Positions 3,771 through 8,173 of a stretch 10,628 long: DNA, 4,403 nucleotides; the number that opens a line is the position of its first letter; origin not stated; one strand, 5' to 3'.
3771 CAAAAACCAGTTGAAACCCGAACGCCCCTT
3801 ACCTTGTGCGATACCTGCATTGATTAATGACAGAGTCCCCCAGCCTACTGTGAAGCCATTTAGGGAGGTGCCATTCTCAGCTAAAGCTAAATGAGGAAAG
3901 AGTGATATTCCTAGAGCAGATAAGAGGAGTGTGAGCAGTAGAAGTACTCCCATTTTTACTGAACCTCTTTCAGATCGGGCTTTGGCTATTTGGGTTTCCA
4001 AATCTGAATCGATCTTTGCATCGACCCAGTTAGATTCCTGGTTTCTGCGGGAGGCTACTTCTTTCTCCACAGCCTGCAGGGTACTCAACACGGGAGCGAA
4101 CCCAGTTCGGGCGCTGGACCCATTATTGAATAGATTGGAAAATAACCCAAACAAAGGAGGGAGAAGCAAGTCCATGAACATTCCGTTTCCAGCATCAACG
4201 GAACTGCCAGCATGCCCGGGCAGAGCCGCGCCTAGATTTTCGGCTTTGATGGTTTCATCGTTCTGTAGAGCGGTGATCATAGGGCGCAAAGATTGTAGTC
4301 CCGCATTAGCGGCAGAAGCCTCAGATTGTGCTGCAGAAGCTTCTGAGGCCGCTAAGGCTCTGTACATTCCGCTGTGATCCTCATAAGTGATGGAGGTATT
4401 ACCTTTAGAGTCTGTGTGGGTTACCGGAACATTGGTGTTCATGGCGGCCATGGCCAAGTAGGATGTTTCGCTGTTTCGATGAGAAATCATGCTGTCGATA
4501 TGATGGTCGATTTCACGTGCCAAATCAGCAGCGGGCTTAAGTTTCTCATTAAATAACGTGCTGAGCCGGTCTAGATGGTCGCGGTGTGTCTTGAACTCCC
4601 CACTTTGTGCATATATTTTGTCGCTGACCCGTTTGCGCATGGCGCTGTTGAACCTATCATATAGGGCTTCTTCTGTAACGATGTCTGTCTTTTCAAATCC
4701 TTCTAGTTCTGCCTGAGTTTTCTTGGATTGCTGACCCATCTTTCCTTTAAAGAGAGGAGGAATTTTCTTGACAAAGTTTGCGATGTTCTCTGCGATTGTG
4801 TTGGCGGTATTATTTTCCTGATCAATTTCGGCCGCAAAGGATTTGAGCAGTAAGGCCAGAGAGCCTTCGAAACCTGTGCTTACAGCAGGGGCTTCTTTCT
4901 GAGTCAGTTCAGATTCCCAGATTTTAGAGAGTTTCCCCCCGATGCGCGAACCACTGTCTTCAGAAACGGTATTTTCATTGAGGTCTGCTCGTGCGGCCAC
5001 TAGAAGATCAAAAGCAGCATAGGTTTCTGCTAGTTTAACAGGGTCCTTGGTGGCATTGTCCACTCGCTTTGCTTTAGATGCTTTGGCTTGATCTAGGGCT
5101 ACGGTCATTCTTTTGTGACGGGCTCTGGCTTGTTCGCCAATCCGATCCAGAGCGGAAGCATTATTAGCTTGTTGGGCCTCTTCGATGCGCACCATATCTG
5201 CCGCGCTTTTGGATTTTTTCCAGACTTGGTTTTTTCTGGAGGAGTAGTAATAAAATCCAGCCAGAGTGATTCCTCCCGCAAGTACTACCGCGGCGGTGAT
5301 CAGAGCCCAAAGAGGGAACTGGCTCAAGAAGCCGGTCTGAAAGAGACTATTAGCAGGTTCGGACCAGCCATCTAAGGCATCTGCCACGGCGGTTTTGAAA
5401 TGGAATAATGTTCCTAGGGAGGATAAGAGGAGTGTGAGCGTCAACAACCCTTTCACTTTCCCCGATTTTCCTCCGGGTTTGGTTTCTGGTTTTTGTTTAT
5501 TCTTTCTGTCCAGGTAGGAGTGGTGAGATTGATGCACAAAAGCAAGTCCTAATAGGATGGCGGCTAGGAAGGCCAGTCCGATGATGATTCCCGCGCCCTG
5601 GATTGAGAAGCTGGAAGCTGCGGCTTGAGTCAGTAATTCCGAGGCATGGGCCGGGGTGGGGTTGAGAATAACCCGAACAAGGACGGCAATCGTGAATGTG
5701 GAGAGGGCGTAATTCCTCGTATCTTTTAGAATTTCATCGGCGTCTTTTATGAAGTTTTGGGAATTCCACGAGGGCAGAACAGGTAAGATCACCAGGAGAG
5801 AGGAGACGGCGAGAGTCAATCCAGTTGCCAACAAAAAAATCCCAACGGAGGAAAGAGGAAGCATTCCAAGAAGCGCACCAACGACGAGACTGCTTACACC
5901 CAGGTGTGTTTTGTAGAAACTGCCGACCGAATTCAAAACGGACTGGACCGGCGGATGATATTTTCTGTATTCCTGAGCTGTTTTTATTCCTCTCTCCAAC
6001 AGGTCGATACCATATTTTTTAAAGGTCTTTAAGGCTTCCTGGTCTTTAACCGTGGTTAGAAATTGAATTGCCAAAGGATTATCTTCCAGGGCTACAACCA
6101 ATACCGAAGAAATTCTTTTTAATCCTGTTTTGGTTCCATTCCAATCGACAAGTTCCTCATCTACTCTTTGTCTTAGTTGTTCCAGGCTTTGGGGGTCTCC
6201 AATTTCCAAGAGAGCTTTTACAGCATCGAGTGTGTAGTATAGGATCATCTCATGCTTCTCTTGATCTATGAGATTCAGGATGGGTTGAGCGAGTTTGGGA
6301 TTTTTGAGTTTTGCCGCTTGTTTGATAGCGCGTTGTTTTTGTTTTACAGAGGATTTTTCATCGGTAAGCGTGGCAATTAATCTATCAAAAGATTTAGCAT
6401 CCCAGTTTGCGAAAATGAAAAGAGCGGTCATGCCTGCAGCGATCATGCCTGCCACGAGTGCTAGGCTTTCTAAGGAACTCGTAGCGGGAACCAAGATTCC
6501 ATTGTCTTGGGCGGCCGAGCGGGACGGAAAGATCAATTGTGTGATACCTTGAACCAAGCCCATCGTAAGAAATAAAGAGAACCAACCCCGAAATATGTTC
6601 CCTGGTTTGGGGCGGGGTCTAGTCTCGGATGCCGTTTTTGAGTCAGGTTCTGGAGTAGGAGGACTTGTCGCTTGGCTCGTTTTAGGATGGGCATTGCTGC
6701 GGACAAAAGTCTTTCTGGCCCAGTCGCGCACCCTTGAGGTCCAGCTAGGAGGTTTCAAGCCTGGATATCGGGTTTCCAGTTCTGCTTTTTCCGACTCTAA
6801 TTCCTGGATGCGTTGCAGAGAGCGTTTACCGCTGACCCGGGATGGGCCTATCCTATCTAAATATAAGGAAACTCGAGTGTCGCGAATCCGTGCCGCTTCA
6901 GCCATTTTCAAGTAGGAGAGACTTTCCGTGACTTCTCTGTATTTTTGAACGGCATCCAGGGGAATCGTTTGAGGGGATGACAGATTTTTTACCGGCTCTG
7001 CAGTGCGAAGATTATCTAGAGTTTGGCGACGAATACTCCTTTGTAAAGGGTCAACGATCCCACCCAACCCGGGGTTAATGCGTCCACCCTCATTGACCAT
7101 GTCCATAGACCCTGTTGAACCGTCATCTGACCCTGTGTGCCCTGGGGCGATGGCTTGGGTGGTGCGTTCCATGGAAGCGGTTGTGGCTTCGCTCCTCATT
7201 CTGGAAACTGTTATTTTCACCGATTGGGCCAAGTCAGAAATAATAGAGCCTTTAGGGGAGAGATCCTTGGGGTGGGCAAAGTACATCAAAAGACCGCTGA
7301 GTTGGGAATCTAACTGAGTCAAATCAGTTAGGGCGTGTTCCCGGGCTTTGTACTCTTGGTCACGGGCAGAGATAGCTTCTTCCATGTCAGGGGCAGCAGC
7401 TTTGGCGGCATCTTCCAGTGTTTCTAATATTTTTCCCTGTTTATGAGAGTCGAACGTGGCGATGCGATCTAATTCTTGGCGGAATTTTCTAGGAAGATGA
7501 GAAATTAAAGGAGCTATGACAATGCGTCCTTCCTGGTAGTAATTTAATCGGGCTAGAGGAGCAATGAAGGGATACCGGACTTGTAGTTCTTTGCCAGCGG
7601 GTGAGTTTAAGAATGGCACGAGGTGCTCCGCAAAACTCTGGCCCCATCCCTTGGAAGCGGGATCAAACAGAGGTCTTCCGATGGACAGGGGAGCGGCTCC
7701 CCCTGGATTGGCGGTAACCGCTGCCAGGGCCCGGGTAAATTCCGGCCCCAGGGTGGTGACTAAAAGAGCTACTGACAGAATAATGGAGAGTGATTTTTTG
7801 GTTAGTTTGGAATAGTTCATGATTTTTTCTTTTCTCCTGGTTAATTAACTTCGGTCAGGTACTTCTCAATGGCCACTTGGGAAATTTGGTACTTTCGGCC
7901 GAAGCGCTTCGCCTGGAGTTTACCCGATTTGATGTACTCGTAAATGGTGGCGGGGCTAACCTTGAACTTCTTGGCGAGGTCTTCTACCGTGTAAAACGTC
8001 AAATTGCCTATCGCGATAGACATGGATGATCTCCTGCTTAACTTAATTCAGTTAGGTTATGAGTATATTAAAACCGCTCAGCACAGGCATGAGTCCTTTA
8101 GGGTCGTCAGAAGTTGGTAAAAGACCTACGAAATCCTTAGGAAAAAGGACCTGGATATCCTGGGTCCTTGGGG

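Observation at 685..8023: Operon of an excisionase-type HTH regulator and two giant paralogous exported multi-pass membrane proteins: a candidate undescribed envelope system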

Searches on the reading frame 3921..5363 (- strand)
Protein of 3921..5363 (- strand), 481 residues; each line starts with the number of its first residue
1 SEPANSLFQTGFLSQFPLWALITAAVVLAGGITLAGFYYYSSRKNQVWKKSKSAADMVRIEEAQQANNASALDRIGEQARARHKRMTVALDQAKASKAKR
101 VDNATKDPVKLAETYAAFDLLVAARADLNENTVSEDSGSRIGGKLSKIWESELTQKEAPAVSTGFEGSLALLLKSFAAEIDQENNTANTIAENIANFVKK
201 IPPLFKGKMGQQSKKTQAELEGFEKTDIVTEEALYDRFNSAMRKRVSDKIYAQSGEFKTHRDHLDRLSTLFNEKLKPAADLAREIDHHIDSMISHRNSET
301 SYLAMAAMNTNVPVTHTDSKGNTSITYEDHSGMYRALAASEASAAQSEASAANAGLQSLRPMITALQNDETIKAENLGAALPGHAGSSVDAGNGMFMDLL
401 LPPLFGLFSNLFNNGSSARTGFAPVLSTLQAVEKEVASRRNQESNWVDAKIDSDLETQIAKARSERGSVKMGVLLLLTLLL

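Call 50: find_homologous_proteins(query=A2, max_evalue=0.00001)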
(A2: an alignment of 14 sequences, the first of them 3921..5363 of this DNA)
Query A2 (14 sequences) (481 aa, profile of the alignment): 5 proteins with E <= 0.00001 among 8000 candidates.
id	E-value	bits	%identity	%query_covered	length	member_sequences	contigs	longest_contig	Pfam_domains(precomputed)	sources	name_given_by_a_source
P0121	1.4e-178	613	46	94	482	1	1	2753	-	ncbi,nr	ncbi:MAG: hypothetical protein HYZ74_00300, partial [Elusimicrobia bacterium]|nr:hypothetical protei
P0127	5.7e-177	607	41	95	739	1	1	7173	-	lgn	-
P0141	8.7e-169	580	43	90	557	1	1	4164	-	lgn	-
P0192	3.5e-149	516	40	94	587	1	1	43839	-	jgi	jgi:hypothetical protein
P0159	1.8e-144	500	35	75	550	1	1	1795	-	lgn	-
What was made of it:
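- Tried and rejected: The indexed profile search with the module alignment returned only 5 proteins because of the candidate cap (call 50).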

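Call 51: find_encoding_contigs(protein=P0192, flank=10000, max_places=3)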
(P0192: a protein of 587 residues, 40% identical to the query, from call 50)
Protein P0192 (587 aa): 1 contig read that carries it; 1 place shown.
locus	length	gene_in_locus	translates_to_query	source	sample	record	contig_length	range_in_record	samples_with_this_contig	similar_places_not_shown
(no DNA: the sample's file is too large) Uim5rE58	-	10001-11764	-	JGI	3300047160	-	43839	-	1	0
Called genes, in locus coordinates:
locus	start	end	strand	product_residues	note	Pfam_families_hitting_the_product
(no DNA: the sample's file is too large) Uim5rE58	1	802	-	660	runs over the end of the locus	PF00005:ABC_tran, PF13304:AAA_21 (faint), PF12704:MacB_PCD, PF02687:FtsX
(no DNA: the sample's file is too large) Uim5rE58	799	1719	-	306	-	PF25917:BSH_RND (weak), PF25919:BSH_CusB (weak), PF25973:BSH_CzcB, PF25954:Beta-barrel_RND_2 (weak), PF25990:Beta-barrel_YknX, PF26002:Beta-barrel_AprE (faint)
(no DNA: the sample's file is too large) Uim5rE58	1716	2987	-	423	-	PF02321:OEP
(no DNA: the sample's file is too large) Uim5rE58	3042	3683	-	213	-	PF00702:Hydrolase, PF12710:HAD, PF13419:HAD_2, PF13242:Hydrolase_like (weak)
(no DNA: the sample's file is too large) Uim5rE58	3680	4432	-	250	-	PF22175:Ogg-HhH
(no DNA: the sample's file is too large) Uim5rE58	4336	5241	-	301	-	PF13624:SurA_N_3, PF13616:Rotamase_3, PF13145:Rotamase_2, PF00639:Rotamase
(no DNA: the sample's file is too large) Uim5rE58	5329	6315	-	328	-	PF01066:CDP-OH_P_transf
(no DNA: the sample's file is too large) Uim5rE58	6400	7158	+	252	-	PF23023:Anti-Pycsar_Apyc1, PF00753:Lactamase_B, PF12706:Lactamase_B_2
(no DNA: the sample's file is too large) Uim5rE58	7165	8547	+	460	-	PF00232:Glyco_hydro_1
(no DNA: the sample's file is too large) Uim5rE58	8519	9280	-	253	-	PF02146:SIR2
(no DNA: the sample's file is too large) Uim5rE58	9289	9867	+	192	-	PF04264:YceI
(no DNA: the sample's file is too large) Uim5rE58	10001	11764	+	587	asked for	-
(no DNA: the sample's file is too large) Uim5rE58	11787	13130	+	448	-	?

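Call 63: search_solved_structures(query=A2, max_evalue=10)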
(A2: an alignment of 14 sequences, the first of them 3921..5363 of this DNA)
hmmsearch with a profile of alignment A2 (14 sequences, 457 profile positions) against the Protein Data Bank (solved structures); distinct sequences matched with E-value up to 10: 0.
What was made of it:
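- On ClyA-family alpha-pore-forming toxins: No PDB sequence hit at E<=10 (call 63).
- Closest known: ClyA/Hbl/Nhe/MakA/AhlB-type alpha-pore-forming toxins and colicin Ia. Different: There is no sequence relation to any PDB chain, even at E<=10 (call 63).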

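Call 68: predict_structure(alignment_id=A2)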
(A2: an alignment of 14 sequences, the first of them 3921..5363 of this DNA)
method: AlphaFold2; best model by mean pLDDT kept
length: 481 residues; sequences in the alignment: 14
mean_pLDDT: 85.1   pTM: 0.72
mean pLDDT of the five models: 85.1, 85.1, 82.6, 82.1, 81.4
residues with pLDDT >= 90: 317; 70-90: 85; 50-70: 32; < 50: 47
segments of 3 or more residues with pLDDT < 50: 1-14, 384-413
pLDDT, mean of each block of 10 residues (from residue 1): 37 50 56 76 91 96 96 97 96 95 91 96 96 89 91 96 95 96 95 95 86 95 95 98 97 97 97 96 94 91 92 86 89 93 91 90 91 88 45 30 39 62 88 96 98 97 78 60 58
secondary structure, 60 per line:
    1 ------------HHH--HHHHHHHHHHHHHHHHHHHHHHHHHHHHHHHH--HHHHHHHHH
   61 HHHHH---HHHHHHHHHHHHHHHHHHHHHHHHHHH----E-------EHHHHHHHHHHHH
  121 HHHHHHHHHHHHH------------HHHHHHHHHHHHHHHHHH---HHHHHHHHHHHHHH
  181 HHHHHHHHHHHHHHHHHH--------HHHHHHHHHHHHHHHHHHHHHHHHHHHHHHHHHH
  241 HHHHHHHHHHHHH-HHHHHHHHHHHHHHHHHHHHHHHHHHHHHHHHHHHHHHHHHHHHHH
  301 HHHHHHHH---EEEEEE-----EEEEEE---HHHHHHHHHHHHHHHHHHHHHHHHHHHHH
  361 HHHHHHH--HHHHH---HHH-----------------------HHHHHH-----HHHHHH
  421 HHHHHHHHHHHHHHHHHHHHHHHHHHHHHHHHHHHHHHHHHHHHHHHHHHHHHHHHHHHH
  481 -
elements in order: H18-49 H52-65 H69-95 H109-133 H146-163 H167-198 H207-253 H255-308 E312-317 E323-328 H332-367 H370-374 H404-409 H415-480
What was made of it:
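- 3969..5336 (-): A residues 829-1284: TM helix plus ~430-aa helical module that defines an undescribed protein family. AF2 pLDDT 85.1, pTM 0.72 (call 68).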

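Call 71: fold_search(model_id=the predicted structure, library=pdb)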
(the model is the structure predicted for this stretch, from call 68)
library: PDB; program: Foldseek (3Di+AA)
matches with E <= 10: 235; with E <= 0.001: 0
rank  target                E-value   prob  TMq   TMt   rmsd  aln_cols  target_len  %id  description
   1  1cii                  4.4e-02  0.21  0.11  0.10  44.0       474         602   11  COLICIN IA (released 1998-01-14)
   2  1is2_B                4.8e-02  0.63  0.16  0.14  24.4       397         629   10  Crystal Structure of Peroxisomal Acyl-CoA Oxidase-II from Rat Liver (released 2002-04-10)
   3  7nmq                  5.5e-02  0.30  0.10  0.13  30.6       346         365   11  Bacillus cereus HblL1 toxin component (released 2021-04-07)
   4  6w08_B                9.5e-02  0.30  0.12  0.16  30.8       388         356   11  Crystal Structure of Motility Associated Killing Factor E from Vibrio cholerae (released 2020-03-11)
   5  6grj_A                2.0e-01  0.20  0.13  0.17  33.8       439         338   11  Structure of the AhlB pore of the tripartite alpha-pore forming toxin, AHL, from Aeromonas hydrophila. (released 2019-07-03)
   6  3r6n_A                2.8e-01  0.16  0.15  0.15  35.0       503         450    8  Crystal structure of a rigid four spectrin repeat fragment of the human desmoplakin plakin domain (released 2011-05-11)
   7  3seo_A                2.9e-01  0.14  0.08  0.13  20.1       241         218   12  Crystal structure of VopL C terminal domain (released 2011-08-31)
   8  9mg8_B                2.9e-01  0.14  0.13  0.16  24.2       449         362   15  Crystal Structure of b-iTHR-110 (released 2025-12-17)
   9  4k1p_B                2.9e-01  0.11  0.09  0.12  32.6       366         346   12  Structure of the NheA component of the Nhe toxin from Bacillus cereus (released 2013-09-18)
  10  8sez_A                3.0e-01  0.12  0.11  0.10  29.5       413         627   10  Cryo-EM Structure of RyR1 + Adenine (Local Refinement of TMD) (released 2023-05-24)
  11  7a0g_AAA              3.2e-01  0.28  0.16  0.22  33.9       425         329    9  Structure of the SmhB pore of the tripartite alpha-pore forming toxin, Smh, from Serratia marcescens. (released 2021-03-31)
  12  6h2f_C                3.5e-01  0.11  0.12  0.15  34.1       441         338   11  Structure of the pre-pore AhlB of the tripartite alpha-pore forming toxin, AHL, from Aeromonas hydrophila. (released 2019-07-10)
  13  4k1p_H                3.8e-01  0.11  0.09  0.13  32.4       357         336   11  Structure of the NheA component of the Nhe toxin from Bacillus cereus (released 2013-09-18)
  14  8e0l_C                4.2e-01  0.44  0.13  0.30  15.9       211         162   11  Homotrimeric variant of tcTRP9, BGL06 (released 2023-04-12)
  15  8e0l_A                4.2e-01  0.44  0.13  0.29  15.9       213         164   11  Homotrimeric variant of tcTRP9, BGL06 (released 2023-04-12)
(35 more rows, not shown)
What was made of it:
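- On ClyA-family alpha-pore-forming toxins: Foldseek best E is 0.044 with TM-score <=0.17 (call 71).
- Closest known: ClyA/Hbl/Nhe/MakA/AhlB-type alpha-pore-forming toxins and colicin Ia. Same: These proteins dominate the Foldseek PDB list (call 71).
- The Foldseek list is dominated by ClyA-family alpha-pore-forming toxins and colicin Ia, which are long bundles with a beta-hairpin (call 71).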

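Call 87: search_protein_families(library=pfam, alignment_id=A2, max_evalue=1)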
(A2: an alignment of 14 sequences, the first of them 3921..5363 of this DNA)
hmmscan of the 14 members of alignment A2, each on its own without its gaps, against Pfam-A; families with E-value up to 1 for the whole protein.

A. member 1, window:3921-5363:- (481 aa): 1 family
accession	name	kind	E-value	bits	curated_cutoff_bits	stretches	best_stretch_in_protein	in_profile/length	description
PF01502.23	PRA-CH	-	0.15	12.4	27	1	37-68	19-50/74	Phosphoribosyl-AMP cyclohydrolase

B. families by the number of members that match (of 14 scanned): 14 families
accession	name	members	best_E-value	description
PF18311.7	Rrp40_N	2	0.25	Exosome complex exonuclease Rrp40 N-terminal domain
PF08116.16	Toxin_29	1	0.025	PhTx neurotoxin family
PF11282.13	DUF3082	1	0.026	Protein of unknown function (DUF3082)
PF21927.1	McpB_HAMP_2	1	0.03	Methyl-accepting chemotaxis protein McpB, second HAMP domain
PF04378.19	RsmJ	1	0.032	Ribosomal RNA large subunit methyltransferase D, RlmJ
PF11647.13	MLD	1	0.078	Membrane Localization Domain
PF02426.22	MIase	1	0.091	Muconolactone delta-isomerase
PF03938.19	OmpH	1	0.13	Outer membrane protein (OmpH-like)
PF12709.12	Fungal_TACC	1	0.14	Fungal Transforming acidic coiled-coil (TACC) proteins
PF01502.23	PRA-CH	1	0.15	Phosphoribosyl-AMP cyclohydrolase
PF15975.10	Flot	1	0.17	Flotillin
PF09925.14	DUF2157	1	0.2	Predicted membrane protein (DUF2157)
PF06602.19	Myotub-related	1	0.22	Myotubularin-like phosphatase domain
PF00567.30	TUDOR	1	0.27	Tudor domain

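Call 91: search_dna_similar(query=window:3921-5363:-, collection=plasmids, mode=protein, max_evalue=0.001, max_rows=10)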
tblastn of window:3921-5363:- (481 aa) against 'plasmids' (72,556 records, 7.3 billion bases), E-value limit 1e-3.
No match.

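Call 92: search_dna_similar(query=window:3921-5363:-, collection=phages, mode=protein, max_evalue=0.001, max_rows=10)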
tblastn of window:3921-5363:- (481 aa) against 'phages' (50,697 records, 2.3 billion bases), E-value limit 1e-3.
No match.

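Call 93: find_related_loci(query=A2, collection=viral_contigs, flank=8000)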
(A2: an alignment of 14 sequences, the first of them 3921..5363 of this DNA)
Query A2 (481 aa) in viral_contigs; peptide patterns used: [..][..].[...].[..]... (x = any residue, [..] = any of these).
30 stretches matched a pattern, but none encodes a relative of the query by tblastn (E <= 1e-3).
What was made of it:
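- There are no relatives in plasmids, phages or viral contigs (calls 91-93).
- Tried and rejected: Mobile-element origin: no hits in plasmids, phages or viral contigs (calls 91-93).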

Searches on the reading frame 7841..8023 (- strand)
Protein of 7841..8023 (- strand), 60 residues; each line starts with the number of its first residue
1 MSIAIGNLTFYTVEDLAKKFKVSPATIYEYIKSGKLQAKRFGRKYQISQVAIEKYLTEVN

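Call 6: search_protein_families(library=pfam, proteins=[window:7841-8023:-], max_evalue=0.1)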
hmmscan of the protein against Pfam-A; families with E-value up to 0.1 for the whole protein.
window:7841-8023:- (60 aa): 24 families
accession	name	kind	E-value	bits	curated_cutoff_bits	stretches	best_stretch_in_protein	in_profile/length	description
PF12728.13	HTH_17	-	5.9e-14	52.5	27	1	10-58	1-49/51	Helix-turn-helix domain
PF08279.18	HTH_11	-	8.4e-06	26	25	1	12-32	17-37/55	HTH domain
PF02796.21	HTH_7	-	0.00013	22.4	23.8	1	11-30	22-41/45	Helix-turn-helix domain of resolvase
PF00376.29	MerR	-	0.00029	21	28.2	1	12-40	1-30/38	MerR family regulatory protein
PF13309.12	HTH_22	-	0.00064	20.1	29.6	1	12-32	43-63/63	HTH domain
PF01381.28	HTH_3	-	0.0017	18.8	23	1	11-32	10-31/55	Helix-turn-helix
PF13411.12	MerR_1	-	0.0022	18.5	21.6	1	11-43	1-33/69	MerR HTH family regulatory protein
PF04967.18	HTH_10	-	0.0032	17.7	23.1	1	12-33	25-46/53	HTH DNA binding domain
PF12668.12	DUF3791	-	0.0038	17.6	25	1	9-33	3-27/60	Protein of unknown function (DUF3791)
PF00440.29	TetR_N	-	0.0095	16.1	24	1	12-30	18-36/47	Bacterial regulatory proteins, tetR family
PF08220.18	HTH_DeoR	-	0.0099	16.1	21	1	8-27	12-31/57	DeoR-like helix-turn-helix domain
PF13613.12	HTH_Tnp_4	-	0.014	15.4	27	1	12-32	21-41/53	Helix-turn-helix of DDE superfamily endonuclease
PF13518.12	HTH_28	-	0.016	15.7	25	0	12-32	14-34/52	Helix-turn-helix domain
PF07453.19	NUMOD1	-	0.02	15.6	22.8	1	9-31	15-37/37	NUMOD1 domain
PF01710.22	HTH_Tnp_IS630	-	0.022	15.2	21.3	1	13-40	73-100/119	Transposase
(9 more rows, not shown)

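Call 7: search_protein_families(library=ncbifam, proteins=[window:7841-8023:-], max_evalue=0.1)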
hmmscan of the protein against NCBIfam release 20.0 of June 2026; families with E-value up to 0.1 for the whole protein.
window:7841-8023:- (60 aa): 8 families
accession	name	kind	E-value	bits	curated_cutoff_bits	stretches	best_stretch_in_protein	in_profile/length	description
TIGR01764.1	excise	domain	2e-10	40.8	28.8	1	10-57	1-48/49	excisionase family DNA-binding protein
NF040990.2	MamR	equivalog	2.6e-05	24.5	100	1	4-57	37-90/91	magnetosome protein MamR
NF038291.1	rep_pAB02_ORF2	subfamily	9.9e-05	22.8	85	1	11-37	3-29/172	plasmid replication DNA-binding protein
NF047737.1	antiphage_MADS1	equivalog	0.0036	17.5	80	1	12-54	5-47/49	methylation-associated defense system helix-turn-helix domain-containing protein MAD1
TIGR01453.1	grpIintron_endo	subfamily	0.0043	17.1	56.05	1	9-39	179-209/215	group I intron endonuclease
NF033787.1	HTH_BldC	subfamily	0.0046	16.8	77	1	12-40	4-32/49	BldC family transcriptional regulator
NF049929.1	TransRepsrRacR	equivalog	0.046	14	200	1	12-40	26-54/150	DNA-binding transcriptional repressor RacR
NF033518.0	transpos_IS607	equivalog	0.067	12.7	110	1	15-57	2-45/187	IS607 family transposase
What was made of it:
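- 7841..8023 (-): 60-aa HTH_17 / excisionase-family DNA-binding protein (NCBI MBI4056892.1), first gene of the co-directional trio. TIGR01764 at 2e-10, 40.8 bits (cut-off 28.8) (calls 6, 7).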

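Call 25: find_encoding_contigs(protein=window:7841-8023:-, flank=10000, max_places=4)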
Protein window:7841-8023:- (60 aa): no gene with exactly this product is on record in the collection.

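Call 28: search_protein_families(library=padloc, proteins=[window:7841-8023:-], max_evalue=0.1)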
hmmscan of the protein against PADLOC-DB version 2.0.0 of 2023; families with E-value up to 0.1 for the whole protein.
window:7841-8023:- (60 aa): 3 families
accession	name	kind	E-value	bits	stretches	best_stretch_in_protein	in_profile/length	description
PDLC04133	mad1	-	9.2e-09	33.5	1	10-54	5-49/60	mads_1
PDLC03252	MTase_II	-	0.0067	13.7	1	10-55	4-49/365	Type II methyltransferase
PDLC03348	MTase_II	-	0.0089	12.6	1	7-52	7-53/727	Type II methyltransferase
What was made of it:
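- On Known anti-phage defence systems (PADLOC): Only two domain-level hits: RidA to PD-T4-2_B, and the HTH to mad1 (call 28).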

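Call 29: search_protein_families(library=phrogs, proteins=[window:7841-8023:-], max_evalue=0.1)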
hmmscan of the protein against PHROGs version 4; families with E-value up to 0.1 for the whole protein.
window:7841-8023:- (60 aa): 28 families (the best 25 are shown)
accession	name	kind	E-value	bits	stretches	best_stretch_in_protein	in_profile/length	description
phrog_66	-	integration and excision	5.5e-08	33.9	1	8-57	91-141/412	excisionase and transcriptional regulator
phrog_6401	-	DNA, RNA and nucleotide metabolism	9.2e-07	29.7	1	10-58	9-58/64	DNA binding protein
phrog_2907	-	integration and excision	1.6e-06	29.5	1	11-58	7-59/117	excisionase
phrog_10045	-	DNA, RNA and nucleotide metabolism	1.8e-05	25.5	1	10-55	20-66/74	HTH DNA binding protein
phrog_7735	-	integration and excision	2.9e-05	25.4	1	10-50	5-46/99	excisionase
phrog_1840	-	integration and excision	8.8e-05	23.9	1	10-56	6-53/90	excisionase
phrog_2474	-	transcription regulation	0.0025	18.7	1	7-43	45-81/118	MerR-like transcriptional regulator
phrog_22784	-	unknown function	0.0029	18.8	1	7-38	14-45/76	-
phrog_4149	-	unknown function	0.006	17.5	1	12-47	93-129/193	-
phrog_11726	-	moron, auxiliary metabolic gene and host takeover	0.0074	17.4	0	12-32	28-48/89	sporulation stage III protein D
phrog_2655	-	integration and excision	0.01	16.5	1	11-55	115-163/181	excisionase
phrog_59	-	DNA, RNA and nucleotide metabolism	0.01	16.3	1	10-48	246-283/423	HNH endonuclease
phrog_836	-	transcription regulation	0.015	16.4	0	12-35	98-121/133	late transcriptional activator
phrog_125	-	DNA, RNA and nucleotide metabolism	0.015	15.9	1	11-50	180-219/254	DNA invertase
phrog_532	-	transcription regulation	0.018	16.2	1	13-35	96-118/132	late transcriptional activator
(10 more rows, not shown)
